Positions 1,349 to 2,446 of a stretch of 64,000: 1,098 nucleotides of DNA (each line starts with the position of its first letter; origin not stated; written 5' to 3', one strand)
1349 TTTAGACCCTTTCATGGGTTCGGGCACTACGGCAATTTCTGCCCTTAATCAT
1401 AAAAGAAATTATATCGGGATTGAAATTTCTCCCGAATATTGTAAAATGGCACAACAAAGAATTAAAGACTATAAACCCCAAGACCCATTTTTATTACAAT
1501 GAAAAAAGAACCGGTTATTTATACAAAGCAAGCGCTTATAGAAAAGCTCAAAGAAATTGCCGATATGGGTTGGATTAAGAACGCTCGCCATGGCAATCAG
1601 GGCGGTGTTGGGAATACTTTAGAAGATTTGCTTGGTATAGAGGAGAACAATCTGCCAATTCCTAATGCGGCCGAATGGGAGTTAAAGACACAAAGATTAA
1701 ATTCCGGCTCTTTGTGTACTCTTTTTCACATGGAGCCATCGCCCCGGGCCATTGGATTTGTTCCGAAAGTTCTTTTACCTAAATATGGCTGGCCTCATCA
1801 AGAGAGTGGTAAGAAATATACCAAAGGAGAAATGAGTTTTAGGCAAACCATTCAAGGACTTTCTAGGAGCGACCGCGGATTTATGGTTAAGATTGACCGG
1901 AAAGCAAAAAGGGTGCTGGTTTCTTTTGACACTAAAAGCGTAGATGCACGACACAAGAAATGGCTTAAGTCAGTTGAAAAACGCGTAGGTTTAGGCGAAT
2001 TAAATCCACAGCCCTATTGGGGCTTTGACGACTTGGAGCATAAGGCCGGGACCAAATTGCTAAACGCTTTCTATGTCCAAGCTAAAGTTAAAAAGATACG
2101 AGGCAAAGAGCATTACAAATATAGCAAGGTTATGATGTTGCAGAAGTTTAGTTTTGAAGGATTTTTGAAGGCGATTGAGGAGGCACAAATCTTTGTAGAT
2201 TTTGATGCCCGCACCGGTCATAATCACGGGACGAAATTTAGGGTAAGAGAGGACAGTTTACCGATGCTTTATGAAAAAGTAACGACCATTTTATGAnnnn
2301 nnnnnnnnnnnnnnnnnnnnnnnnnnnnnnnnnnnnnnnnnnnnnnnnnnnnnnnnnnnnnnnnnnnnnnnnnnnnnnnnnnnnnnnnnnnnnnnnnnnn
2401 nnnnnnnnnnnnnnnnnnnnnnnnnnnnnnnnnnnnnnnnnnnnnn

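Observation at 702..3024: MvaI/BcnI-like R-M pair translationally coupled to an unknown membrane protein (three-gene operon) downstream of two small membrane proteins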

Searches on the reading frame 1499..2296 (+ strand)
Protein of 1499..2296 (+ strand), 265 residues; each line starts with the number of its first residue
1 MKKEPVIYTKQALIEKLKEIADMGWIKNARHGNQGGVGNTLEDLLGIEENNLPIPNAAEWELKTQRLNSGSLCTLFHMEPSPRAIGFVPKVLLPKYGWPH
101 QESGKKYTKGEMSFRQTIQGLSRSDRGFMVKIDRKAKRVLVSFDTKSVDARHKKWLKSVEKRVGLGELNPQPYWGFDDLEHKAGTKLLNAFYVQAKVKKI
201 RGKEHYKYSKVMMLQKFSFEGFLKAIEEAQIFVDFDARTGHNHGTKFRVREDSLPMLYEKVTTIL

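Call 4: search_protein_families(library=pfam, proteins=[window:1499-2296:+], max_evalue=0.1)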
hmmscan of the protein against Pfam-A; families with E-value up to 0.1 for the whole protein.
window:1499-2296:+ (265 aa): 1 family
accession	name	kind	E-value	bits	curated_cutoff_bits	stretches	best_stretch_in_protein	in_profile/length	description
PF15515.12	MvaI_BcnI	-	9.4e-65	219.2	25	1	14-258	1-227/227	MvaI/BcnI restriction endonuclease family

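Call 5: search_protein_families(library=padloc, proteins=[window:1499-2296:+], max_evalue=1)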
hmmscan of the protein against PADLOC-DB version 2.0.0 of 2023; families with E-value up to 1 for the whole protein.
window:1499-2296:+ (265 aa): 5 families
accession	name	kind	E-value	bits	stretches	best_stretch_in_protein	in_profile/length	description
PDLC03524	REase_II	-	4.3e-84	280.3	1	8-263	4-256/260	Type II restriction enzyme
PDLC03305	MTase_II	-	3.5e-83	278.6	1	7-263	256-509/513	Type II methyltransferase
PDLC03521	REase_II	-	5e-18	63.6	1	13-249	8-231/246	Type II restriction enzyme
PDLC03584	REase_II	-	2.5e-12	44.6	2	17-71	178-231/405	Type II restriction enzyme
PDLC03424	REase_II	-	1.1e-06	26.7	1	7-81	3-81/238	Type II restriction enzyme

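Call 6: search_protein_families(library=ncbifam, proteins=[window:1499-2296:+], max_evalue=1)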
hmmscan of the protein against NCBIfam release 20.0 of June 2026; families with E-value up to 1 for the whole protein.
window:1499-2296:+ (265 aa): 0 families

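Call 7: search_protein_families(library=phrogs, proteins=[window:1499-2296:+], max_evalue=1)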
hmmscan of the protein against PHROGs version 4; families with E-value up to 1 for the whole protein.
window:1499-2296:+ (265 aa): 2 families
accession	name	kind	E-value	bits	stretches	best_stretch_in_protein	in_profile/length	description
phrog_19874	-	unknown function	0.26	12.1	1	157-206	71-120/139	-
phrog_12891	-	unknown function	0.58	11.5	0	92-111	30-49/65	-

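Call 9: search_solved_structures(query=window:1499-2293:+, max_evalue=1, show_alignments=3)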
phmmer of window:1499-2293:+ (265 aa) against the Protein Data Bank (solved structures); distinct sequences matched with E-value up to 1: 2.
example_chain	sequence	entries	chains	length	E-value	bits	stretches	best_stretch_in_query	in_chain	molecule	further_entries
2oa9_A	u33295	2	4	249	1.1e-17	67.5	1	13-254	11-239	R.MvaI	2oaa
2odh_A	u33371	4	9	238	2.9e-06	30.1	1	7-82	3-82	R.BcnI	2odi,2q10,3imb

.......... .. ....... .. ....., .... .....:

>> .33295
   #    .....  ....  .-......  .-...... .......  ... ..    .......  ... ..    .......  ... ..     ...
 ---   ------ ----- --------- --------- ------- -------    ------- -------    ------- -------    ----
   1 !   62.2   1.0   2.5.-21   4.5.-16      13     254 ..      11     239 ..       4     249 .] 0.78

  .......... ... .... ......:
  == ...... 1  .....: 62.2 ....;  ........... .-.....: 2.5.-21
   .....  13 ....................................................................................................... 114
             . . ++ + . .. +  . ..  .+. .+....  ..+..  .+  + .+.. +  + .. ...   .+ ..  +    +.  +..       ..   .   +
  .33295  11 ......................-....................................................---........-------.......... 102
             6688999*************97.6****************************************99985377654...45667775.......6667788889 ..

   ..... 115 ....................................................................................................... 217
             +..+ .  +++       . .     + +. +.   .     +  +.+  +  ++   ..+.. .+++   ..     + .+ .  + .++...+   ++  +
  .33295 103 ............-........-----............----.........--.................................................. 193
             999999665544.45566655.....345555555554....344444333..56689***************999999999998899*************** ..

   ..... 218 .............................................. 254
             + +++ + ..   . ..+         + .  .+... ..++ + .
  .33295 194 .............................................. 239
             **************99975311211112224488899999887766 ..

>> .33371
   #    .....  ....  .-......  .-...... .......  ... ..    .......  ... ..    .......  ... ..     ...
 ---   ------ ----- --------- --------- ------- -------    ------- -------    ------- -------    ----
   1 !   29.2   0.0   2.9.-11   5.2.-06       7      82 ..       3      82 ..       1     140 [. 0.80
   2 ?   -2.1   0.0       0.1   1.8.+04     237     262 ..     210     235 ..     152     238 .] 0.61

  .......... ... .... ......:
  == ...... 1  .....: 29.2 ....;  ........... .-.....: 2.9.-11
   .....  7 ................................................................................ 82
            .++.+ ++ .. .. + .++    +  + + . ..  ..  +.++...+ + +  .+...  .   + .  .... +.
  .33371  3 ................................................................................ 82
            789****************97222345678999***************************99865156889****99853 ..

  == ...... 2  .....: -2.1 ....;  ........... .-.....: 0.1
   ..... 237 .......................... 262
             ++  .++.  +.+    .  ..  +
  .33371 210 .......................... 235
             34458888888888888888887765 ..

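Call 19: find_homologous_proteins(query=window:1499-2293:+, max_evalue=1e-10)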
Query window:1499-2293:+ (265 aa): 6981 proteins with E <= 1e-10 among 7456 candidates; the best 120 are listed.
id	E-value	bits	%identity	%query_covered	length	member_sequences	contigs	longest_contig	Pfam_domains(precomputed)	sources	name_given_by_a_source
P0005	1.4e-160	551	91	100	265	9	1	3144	PF15515.13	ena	-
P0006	2.5e-160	550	89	100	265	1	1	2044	PF15515.13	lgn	-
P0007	1.1e-158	545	89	100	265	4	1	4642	PF15515.13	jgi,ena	-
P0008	4.3e-153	526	88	100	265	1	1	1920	PF15515.13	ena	-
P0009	4.5e-153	526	88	100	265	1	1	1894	PF15515.13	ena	-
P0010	7.0e-151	519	85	100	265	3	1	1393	PF15515.13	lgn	-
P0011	1.4e-150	518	84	100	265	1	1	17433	PF15515.13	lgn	-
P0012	2.4e-146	504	82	100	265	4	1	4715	PF15515.13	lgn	-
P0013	4.1e-146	503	82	100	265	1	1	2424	PF15515.13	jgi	jgi:hypothetical protein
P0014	1.3e-145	502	80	100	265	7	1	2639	PF15515.13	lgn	-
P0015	2.0e-145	501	80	100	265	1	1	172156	PF15515.13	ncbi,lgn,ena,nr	ncbi:MAG: hypothetical protein G01um101438_422 [Parcubacteria group bacterium Gr01-1014_38]|nr:MAG: 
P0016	2.4e-145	501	81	100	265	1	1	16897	PF15515.13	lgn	-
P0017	2.7e-145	501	79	100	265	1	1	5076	PF15515.13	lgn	-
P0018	3.5e-145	500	82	99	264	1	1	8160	PF15515.13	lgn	-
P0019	1.6e-144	498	81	99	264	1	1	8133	PF15515.13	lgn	-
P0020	2.5e-144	497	81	99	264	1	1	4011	PF15515.13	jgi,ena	jgi:hypothetical protein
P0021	3.1e-144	497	82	100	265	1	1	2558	PF15515.13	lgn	-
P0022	3.8e-144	497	81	99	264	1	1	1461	PF15515.13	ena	-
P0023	3.9e-144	497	81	99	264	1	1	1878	PF15515.13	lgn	-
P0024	6.8e-144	496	78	100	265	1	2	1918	PF15515.13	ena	-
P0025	8.7e-144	496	81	99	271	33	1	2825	PF15515.13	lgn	-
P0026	9.2e-144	496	80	99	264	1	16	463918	PF15515.13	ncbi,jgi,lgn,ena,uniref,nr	ncbi:MAG: nciI [Candidatus Zambryskibacteria bacterium RIFCSPLOWO2_02_FULL_51_21]|uniref:NciI n=1 Ta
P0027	1.3e-143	495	80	100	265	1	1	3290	PF15515.13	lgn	-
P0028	1.6e-143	495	82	100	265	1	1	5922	PF15515.13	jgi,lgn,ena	-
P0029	2.2e-143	494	79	100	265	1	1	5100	PF15515.13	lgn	-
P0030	2.5e-143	494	81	99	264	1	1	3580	PF15515.13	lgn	-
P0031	2.6e-143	494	79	100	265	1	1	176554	PF15515.13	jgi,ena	-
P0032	3.5e-143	494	80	100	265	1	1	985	PF15515.13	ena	-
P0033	3.5e-143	494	80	100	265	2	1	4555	PF15515.13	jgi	jgi:hypothetical protein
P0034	3.7e-143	494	79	100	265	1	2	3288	PF15515.13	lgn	-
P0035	4.6e-143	493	80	100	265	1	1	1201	PF15515.13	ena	-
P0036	5.2e-143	493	80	100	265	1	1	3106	PF15515.13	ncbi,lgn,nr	ncbi:MvaI/BcnI restriction endonuclease family protein [Candidatus Roizmanbacteria bacterium]|nr:Mva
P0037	9.0e-143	492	81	99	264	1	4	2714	PF15515.13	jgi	jgi:hypothetical protein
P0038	2.1e-142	491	80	98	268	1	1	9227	PF15515.13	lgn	-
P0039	2.2e-142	491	82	98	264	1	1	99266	PF15515.13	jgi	jgi:hypothetical protein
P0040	2.4e-142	491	80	100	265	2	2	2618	PF15515.13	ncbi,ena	-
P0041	5.6e-142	490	78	100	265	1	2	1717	PF15515.13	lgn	-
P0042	5.6e-142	490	80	100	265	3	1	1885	PF15515.13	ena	-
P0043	7.0e-142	489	81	99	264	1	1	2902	PF15515.13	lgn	-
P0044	7.3e-142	489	78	100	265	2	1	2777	PF15515.13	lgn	-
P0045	8.8e-142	489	80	100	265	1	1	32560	PF15515.13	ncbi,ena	-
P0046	8.9e-142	489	80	99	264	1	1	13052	PF15515.13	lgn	-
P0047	9.3e-142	489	80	100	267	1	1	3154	PF15515.13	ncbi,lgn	-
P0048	9.7e-142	489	80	99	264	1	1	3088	PF15515.13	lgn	-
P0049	1.1e-141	489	79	99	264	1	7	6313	PF15515.13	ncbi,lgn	-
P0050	1.1e-141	489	78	100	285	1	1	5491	PF15515.13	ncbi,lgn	-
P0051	1.2e-141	489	78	100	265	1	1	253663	PF15515.13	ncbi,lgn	-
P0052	1.7e-141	488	81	99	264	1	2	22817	PF15515.13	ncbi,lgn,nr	ncbi:MAG: MvaI/BcnI family restriction endonuclease [Candidatus Sungbacteria bacterium]|nr:MvaI/BcnI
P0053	1.8e-141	488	79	99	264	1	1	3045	PF15515.13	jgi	-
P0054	2.3e-141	488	80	100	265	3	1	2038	PF15515.13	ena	-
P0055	2.3e-141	488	79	100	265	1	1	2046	PF15515.13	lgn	-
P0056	3.0e-141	487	79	100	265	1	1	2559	PF15515.13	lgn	-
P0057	3.9e-141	487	79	99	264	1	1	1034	PF15515.13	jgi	jgi:hypothetical protein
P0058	3.9e-141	487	79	99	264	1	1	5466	PF15515.13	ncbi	-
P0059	4.2e-141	487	78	100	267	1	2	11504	PF15515.13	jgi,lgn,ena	-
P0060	4.5e-141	487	79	99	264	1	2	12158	PF15515.13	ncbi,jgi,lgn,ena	-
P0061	4.5e-141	487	78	100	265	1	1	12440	PF15515.13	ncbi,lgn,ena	-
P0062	4.8e-141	487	79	99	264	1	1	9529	PF15515.13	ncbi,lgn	-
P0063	5.4e-141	486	80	100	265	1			PF15515.13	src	-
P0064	5.7e-141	486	79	100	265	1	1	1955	PF15515.13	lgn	-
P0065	5.8e-141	486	78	100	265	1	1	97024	PF15515.13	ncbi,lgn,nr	ncbi:MAG: MvaI/BcnI family restriction endonuclease [Candidatus Daviesbacteria bacterium]|nr:MvaI/Bc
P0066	6.1e-141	486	78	100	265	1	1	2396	PF15515.13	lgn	-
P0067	7.7e-141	486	81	99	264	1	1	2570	PF15515.13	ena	-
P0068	8.1e-141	486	79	100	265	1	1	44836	PF15515.13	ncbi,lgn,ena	-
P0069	9.3e-141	486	79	100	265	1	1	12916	PF15515.13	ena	-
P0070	9.7e-141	486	79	99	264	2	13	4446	PF15515.13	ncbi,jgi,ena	-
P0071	1.0e-140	486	79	100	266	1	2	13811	PF15515.13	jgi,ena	-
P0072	1.0e-140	486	79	100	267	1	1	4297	PF15515.13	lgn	-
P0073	1.3e-140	485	79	99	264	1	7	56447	PF15515.13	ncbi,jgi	jgi:hypothetical protein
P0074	1.4e-140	485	79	100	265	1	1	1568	PF15515.13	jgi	-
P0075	1.6e-140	485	79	100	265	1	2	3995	PF15515.13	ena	-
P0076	1.6e-140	485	79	99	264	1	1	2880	PF15515.13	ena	-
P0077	1.8e-140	485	78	100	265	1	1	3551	PF15515.13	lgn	-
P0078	1.9e-140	485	79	100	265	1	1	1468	PF15515.13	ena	-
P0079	2.0e-140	485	81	100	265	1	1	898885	PF15515.13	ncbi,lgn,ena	-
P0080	2.0e-140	485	79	100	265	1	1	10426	PF15515.13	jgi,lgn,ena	-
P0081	2.0e-140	485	78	100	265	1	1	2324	PF15515.13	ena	-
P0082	2.1e-140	485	79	100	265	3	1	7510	PF15515.13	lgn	-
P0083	2.3e-140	484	80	100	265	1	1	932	PF15515.13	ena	-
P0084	2.7e-140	484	78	100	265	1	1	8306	PF15515.13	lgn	-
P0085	3.0e-140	484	78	100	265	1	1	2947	PF15515.13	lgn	-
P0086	3.5e-140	484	79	99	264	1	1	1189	PF15515.13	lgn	-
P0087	4.2e-140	484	77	100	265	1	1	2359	PF15515.13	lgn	-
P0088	4.2e-140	484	78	100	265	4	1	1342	PF15515.13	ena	-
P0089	5.5e-140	483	80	100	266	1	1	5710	PF15515.13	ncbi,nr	ncbi:MvaI/BcnI restriction endonuclease family protein [Candidatus Peregrinibacteria bacterium]|nr:M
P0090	5.7e-140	483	79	99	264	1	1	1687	PF15515.13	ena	-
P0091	5.9e-140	483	78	100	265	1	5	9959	PF15515.13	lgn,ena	-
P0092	6.1e-140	483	79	99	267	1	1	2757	PF15515.13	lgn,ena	-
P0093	7.1e-140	483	79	100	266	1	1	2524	PF15515.13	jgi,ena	jgi:hypothetical protein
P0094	7.6e-140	483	78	99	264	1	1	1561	PF15515.13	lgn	-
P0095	1.0e-139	482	78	100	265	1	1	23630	PF15515.13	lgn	-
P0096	1.0e-139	482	79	99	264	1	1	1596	PF15515.13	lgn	-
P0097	1.1e-139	482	79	100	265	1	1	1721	PF15515.13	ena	-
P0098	1.2e-139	482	80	100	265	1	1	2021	PF15515.13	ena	-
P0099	1.3e-139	482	78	100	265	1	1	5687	PF15515.13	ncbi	-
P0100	1.4e-139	482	80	100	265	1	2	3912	PF15515.13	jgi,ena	-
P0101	1.5e-139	482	77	100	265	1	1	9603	PF15515.13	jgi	-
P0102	1.5e-139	482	78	100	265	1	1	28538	PF15515.13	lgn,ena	-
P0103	1.7e-139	482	78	100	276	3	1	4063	PF15515.13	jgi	jgi:hypothetical protein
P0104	1.8e-139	482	80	100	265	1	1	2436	PF15515.13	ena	-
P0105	1.8e-139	482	78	100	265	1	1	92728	PF15515.13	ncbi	-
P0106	1.9e-139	481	77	100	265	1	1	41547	PF15515.13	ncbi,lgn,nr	ncbi:MAG: MvaI/BcnI restriction endonuclease family protein [Candidatus Taylorbacteria bacterium]|nr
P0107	1.9e-139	481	79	100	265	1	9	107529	PF15515.13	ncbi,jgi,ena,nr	ncbi:MAG TPA: MvaI/BcnI family restriction endonuclease [archaeon]|nr:MvaI/BcnI family restriction e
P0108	2.0e-139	481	78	100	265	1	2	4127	PF15515.13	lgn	-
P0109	2.0e-139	481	78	99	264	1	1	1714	PF15515.13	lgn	-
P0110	2.0e-139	481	78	100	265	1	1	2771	PF15515.13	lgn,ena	-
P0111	2.2e-139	481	78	100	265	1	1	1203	PF15515.13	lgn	-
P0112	2.2e-139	481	80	98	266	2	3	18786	PF15515.13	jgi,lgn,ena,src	-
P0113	2.2e-139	481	79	100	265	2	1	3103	PF15515.13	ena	-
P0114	2.3e-139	481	81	100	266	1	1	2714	PF15515.13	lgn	-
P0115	2.5e-139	481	78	100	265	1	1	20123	PF15515.13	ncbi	ncbi:MAG: MvaI/BcnI family restriction endonuclease [Candidatus Aenigmatarchaeota archaeon]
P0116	2.5e-139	481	78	99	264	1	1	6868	PF15515.13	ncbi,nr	ncbi:MAG: MvaI/BcnI family restriction endonuclease [Patescibacteria group bacterium]|nr:MvaI/BcnI f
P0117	3.1e-139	481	78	100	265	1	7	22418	PF15515.13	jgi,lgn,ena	-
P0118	3.1e-139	481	79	99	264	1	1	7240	PF15515.13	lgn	-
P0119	3.3e-139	481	78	100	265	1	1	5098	PF15515.13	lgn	-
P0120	3.5e-139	481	78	100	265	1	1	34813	PF15515.13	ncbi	-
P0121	3.8e-139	480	78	100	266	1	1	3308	PF15515.13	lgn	-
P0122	3.9e-139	480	80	99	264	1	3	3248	PF15515.13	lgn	-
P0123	4.0e-139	480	77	100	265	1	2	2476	PF15515.13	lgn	-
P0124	4.1e-139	480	78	100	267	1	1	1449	PF15515.13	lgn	-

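Call 60: find_encoding_contigs(protein=P0007, flank=5000, max_places=3)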
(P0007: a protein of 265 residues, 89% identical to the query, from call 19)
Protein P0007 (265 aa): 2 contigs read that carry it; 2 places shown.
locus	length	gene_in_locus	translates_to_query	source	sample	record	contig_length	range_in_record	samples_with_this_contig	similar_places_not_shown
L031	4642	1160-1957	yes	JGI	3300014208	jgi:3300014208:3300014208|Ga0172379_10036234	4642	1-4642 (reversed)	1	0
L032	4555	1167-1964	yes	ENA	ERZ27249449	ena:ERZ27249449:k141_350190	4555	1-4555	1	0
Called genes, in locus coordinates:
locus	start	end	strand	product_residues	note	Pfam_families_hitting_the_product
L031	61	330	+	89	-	-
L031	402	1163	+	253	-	PF01555:N6_N4_Mtase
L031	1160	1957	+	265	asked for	PF15515:MvaI_BcnI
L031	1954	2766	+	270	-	-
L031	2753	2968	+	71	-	-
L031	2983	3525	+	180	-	-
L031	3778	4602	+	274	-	PF18928:DUF5677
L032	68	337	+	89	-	-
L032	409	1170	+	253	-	PF01555:N6_N4_Mtase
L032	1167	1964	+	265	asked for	PF15515:MvaI_BcnI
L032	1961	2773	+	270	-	-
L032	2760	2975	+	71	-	-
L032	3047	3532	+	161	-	-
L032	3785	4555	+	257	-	?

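Call 61: find_encoding_contigs(protein=P0011, flank=5000, max_places=3)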
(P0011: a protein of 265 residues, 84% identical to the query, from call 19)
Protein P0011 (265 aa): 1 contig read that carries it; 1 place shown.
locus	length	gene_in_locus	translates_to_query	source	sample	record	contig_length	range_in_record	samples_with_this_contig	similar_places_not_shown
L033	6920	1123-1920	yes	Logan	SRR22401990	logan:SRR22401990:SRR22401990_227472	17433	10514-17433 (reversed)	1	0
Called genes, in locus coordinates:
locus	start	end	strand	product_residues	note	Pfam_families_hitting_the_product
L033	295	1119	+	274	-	PF01555:N6_N4_Mtase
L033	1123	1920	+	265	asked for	PF15515:MvaI_BcnI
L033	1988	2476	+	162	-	-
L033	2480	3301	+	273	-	-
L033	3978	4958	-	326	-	PF00395:SLH, PF13473:Cupredoxin_1 (weak), PF00127:Copper-bind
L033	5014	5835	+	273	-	PF01149:Fapy_DNA_glyco, PF05833:NFACT_N (faint), PF06831:H2TH, PF06827:zf-FPG_IleRS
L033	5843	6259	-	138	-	-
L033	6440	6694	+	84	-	-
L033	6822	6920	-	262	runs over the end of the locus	-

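Call 62: find_encoding_contigs(protein=P0005, flank=5000, max_places=3)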
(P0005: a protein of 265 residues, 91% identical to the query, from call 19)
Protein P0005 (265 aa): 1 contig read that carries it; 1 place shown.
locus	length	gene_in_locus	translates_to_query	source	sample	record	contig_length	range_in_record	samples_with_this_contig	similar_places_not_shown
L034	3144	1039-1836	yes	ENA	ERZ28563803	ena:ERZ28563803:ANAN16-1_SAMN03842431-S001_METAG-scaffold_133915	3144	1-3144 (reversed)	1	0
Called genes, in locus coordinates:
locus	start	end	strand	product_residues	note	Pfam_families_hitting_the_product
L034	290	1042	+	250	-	PF01555:N6_N4_Mtase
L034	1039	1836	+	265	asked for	PF15515:MvaI_BcnI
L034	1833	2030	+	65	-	-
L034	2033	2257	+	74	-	-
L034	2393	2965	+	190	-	PF03848:TehB, PF00398:RrnaAD (weak), PF05175:MTS, PF13489:Methyltransf_23, PF13847:Methyltransf_31, PF08241:Methyltransf_11, PF08242:Methyltransf_12, PF13649:Methyltransf_25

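Call 64: search_protein_families(library=pfam, proteins=[L031:1954-2766:+, L031:2983-3525:+, L031:3778-4602:+, L033:1988-2476:+, L033:2480-3301:+], max_evalue=0.05)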
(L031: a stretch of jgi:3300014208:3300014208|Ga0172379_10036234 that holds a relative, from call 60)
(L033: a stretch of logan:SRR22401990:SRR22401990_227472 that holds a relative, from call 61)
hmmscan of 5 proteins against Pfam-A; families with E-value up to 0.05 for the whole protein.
L031:1954-2766:+ (270 aa): 0 families

L031:2983-3525:+ (180 aa): 0 families

L031:3778-4602:+ (274 aa): 2 families
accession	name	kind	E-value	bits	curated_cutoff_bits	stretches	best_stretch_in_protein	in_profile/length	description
PF18928.5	DUF5677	-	1e-13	52.1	27.1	1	46-210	11-163/166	Family of unknown function (DUF5677)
PF11221.13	Med21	-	0.00032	21.5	37.3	1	82-149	59-126/144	Subunit 21 of Mediator complex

L033:1988-2476:+ (162 aa): 0 families

L033:2480-3301:+ (273 aa): 2 families
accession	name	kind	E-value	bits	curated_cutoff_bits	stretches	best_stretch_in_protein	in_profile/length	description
PF00753.33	Lactamase_B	-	0.0035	17.7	22.7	0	50-160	42-153/196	Metallo-beta-lactamase superfamily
PF12706.13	Lactamase_B_2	-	0.0087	16.1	27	1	50-162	29-148/200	Beta-lactamase superfamily domain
